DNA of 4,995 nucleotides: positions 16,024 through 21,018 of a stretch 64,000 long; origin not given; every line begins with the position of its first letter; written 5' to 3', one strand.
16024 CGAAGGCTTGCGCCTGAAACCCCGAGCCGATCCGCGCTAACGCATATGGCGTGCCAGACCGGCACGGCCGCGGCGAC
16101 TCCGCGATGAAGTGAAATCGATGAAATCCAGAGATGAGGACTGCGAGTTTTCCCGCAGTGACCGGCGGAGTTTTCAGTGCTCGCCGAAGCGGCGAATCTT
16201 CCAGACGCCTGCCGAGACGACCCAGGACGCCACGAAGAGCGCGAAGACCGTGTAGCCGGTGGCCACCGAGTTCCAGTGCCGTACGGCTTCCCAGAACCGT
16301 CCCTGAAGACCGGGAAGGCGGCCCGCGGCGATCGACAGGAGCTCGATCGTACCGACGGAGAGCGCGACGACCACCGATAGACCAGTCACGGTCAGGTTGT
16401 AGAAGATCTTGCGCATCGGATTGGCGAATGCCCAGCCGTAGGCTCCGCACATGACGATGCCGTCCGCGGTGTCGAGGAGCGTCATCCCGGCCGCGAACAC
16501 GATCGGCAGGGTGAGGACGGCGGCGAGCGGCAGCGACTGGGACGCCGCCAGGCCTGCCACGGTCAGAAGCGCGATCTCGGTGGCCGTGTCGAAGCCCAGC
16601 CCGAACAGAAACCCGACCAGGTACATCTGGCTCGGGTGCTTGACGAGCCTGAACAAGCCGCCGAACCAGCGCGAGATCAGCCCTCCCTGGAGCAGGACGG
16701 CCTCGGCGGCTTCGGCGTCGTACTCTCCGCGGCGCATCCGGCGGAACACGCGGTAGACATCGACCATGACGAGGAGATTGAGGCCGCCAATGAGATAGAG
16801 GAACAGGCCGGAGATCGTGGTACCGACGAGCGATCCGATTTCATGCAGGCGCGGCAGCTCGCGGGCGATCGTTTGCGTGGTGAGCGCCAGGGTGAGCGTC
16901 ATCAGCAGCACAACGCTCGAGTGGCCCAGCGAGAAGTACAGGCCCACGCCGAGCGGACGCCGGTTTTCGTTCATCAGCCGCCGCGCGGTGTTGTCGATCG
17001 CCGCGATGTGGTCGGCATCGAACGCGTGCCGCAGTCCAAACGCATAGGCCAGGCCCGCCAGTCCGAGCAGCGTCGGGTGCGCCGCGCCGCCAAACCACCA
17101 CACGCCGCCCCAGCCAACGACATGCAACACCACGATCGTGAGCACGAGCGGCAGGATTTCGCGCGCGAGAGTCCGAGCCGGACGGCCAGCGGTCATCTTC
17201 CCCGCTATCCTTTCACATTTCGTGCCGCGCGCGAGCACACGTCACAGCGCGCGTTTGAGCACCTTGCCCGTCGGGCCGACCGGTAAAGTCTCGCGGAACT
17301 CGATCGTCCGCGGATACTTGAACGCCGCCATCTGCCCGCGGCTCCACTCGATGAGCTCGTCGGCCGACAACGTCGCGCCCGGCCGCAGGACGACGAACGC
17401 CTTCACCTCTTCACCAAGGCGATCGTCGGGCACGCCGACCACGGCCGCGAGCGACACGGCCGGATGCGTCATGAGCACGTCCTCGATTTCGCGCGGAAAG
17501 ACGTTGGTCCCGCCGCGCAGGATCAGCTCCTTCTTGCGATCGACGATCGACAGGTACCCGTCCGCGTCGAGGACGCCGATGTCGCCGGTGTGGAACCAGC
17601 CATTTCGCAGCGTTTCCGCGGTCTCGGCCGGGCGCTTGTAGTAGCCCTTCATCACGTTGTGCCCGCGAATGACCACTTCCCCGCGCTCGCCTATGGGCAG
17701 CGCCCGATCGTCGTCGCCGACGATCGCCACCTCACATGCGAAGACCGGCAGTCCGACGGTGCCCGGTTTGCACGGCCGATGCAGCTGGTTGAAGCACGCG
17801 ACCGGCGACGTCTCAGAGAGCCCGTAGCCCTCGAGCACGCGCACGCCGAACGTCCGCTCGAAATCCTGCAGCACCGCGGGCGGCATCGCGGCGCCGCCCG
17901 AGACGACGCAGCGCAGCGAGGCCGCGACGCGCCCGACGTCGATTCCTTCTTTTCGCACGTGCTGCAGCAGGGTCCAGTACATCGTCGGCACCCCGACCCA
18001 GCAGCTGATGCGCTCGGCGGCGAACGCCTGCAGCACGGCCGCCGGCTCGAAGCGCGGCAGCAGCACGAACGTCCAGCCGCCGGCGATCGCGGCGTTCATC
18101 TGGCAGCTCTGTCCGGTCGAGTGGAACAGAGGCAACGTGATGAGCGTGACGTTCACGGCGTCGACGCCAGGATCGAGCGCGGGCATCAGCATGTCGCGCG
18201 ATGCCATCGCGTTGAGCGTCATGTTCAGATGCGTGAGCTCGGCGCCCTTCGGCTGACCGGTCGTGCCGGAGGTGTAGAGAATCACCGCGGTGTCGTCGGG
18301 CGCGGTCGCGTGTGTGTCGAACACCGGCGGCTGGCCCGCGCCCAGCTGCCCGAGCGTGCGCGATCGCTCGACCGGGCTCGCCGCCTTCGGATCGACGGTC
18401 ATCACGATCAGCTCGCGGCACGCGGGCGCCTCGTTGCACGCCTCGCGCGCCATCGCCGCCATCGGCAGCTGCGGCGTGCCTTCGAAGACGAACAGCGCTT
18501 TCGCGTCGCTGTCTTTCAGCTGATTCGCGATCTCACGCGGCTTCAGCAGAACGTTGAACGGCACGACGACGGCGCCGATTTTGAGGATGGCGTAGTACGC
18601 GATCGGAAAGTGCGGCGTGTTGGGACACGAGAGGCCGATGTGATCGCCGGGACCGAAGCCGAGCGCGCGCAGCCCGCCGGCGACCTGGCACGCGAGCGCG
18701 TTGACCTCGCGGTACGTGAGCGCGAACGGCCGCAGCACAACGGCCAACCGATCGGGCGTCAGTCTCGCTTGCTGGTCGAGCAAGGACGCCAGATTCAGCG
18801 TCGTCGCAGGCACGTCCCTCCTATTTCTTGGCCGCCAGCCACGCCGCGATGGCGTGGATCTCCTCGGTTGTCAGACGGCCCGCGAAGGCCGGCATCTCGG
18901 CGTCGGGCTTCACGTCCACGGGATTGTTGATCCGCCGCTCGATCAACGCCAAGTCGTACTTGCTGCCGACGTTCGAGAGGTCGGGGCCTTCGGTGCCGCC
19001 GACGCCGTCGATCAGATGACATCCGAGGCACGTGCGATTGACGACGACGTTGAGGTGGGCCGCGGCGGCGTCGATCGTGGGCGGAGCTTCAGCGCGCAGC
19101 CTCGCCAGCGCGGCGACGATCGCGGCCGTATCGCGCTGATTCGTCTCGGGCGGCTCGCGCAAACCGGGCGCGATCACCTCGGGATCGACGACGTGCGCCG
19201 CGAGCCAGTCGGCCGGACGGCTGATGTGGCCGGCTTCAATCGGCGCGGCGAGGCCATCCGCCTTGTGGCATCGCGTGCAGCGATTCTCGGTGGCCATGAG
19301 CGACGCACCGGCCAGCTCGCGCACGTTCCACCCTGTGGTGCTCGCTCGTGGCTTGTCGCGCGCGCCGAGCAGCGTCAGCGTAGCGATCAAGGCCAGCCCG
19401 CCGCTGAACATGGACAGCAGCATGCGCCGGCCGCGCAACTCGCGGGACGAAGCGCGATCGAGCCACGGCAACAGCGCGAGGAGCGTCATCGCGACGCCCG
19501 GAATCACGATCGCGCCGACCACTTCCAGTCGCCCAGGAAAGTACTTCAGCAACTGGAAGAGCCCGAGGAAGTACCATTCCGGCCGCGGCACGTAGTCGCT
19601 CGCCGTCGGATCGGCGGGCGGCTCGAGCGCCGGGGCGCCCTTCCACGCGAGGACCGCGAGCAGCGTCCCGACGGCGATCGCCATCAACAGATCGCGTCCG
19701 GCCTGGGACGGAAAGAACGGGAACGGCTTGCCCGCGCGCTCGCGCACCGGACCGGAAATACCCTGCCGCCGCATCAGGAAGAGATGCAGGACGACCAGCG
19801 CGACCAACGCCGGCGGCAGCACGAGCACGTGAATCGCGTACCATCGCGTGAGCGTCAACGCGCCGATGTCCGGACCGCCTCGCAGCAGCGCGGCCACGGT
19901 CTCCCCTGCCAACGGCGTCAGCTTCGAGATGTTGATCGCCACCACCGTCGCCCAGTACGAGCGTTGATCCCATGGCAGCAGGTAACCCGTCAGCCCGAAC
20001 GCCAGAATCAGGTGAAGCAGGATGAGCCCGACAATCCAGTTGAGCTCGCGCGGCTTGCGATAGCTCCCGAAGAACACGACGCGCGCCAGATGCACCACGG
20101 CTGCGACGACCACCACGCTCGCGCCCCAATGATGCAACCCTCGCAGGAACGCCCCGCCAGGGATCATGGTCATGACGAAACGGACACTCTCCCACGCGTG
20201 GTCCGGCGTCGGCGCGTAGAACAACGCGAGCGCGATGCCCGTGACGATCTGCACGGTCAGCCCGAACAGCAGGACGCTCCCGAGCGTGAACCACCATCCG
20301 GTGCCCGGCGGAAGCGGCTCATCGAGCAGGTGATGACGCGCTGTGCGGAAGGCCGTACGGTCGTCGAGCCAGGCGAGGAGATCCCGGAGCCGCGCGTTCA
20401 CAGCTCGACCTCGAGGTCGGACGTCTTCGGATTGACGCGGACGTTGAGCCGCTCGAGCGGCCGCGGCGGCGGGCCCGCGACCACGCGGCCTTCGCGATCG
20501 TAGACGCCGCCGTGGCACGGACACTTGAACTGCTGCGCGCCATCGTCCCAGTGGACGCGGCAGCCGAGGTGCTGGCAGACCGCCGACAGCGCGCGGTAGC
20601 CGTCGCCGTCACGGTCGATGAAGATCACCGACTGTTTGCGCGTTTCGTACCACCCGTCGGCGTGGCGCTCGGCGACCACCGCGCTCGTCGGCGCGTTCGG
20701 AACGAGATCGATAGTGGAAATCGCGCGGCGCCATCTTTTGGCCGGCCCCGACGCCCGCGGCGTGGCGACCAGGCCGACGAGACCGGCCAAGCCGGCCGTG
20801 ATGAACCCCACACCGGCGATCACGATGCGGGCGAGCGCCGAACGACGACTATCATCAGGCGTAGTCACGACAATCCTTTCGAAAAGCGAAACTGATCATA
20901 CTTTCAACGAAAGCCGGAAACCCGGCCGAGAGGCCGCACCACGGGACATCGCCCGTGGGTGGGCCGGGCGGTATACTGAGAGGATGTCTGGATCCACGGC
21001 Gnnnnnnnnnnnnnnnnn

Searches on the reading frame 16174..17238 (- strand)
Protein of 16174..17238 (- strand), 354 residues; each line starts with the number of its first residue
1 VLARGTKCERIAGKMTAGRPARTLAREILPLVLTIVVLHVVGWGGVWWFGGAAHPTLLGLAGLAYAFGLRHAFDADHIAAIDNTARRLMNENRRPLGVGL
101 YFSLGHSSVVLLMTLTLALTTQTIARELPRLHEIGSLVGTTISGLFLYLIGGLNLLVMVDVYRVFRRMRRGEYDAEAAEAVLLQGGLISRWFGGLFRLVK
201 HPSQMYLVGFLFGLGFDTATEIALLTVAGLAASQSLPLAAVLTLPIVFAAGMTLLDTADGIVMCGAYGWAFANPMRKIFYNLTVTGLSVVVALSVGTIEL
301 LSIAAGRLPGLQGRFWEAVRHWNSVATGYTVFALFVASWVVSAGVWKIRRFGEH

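Call 48: search_protein_families(library=pfam, proteins=[window:16174-17238:-], max_evalue=0.001)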
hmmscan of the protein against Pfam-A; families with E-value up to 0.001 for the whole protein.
window:16174-17238:- (354 aa): 1 family
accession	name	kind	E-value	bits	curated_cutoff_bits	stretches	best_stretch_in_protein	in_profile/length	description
PF03824.22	NicO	-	1.9e-92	310.1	27.7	1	58-343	2-285/287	High-affinity nickel-transport protein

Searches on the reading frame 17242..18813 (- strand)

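Call 48: search_protein_families(library=pfam, proteins=[window:17242-18813:-], max_evalue=0.001)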
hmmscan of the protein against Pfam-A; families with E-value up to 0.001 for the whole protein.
window:17242-18813:- (523 aa): 2 families
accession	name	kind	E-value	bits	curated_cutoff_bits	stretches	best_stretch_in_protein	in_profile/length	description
PF00501.34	AMP-binding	-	6.8e-96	321.8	29.9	1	12-392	1-384/384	AMP-binding enzyme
PF13193.12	AMP-binding_C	-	7.8e-20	72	24.5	1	442-517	1-76/76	AMP-binding enzyme C-terminal domain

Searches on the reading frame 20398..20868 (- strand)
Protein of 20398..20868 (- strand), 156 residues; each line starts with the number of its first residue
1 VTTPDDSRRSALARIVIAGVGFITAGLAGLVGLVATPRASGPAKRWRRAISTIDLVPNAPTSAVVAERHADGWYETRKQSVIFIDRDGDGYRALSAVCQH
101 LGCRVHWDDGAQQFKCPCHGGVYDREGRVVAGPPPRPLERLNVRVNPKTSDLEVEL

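Call 48: search_protein_families(library=pfam, proteins=[window:20398-20868:-], max_evalue=0.001)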
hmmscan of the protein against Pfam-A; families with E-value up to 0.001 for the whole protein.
window:20398-20868:- (156 aa): 1 family
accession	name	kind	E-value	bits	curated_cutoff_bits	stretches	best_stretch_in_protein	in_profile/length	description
PF00355.32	Rieske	-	1.6e-12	47.6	20.3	1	71-139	17-85/88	Rieske [2Fe-2S] domain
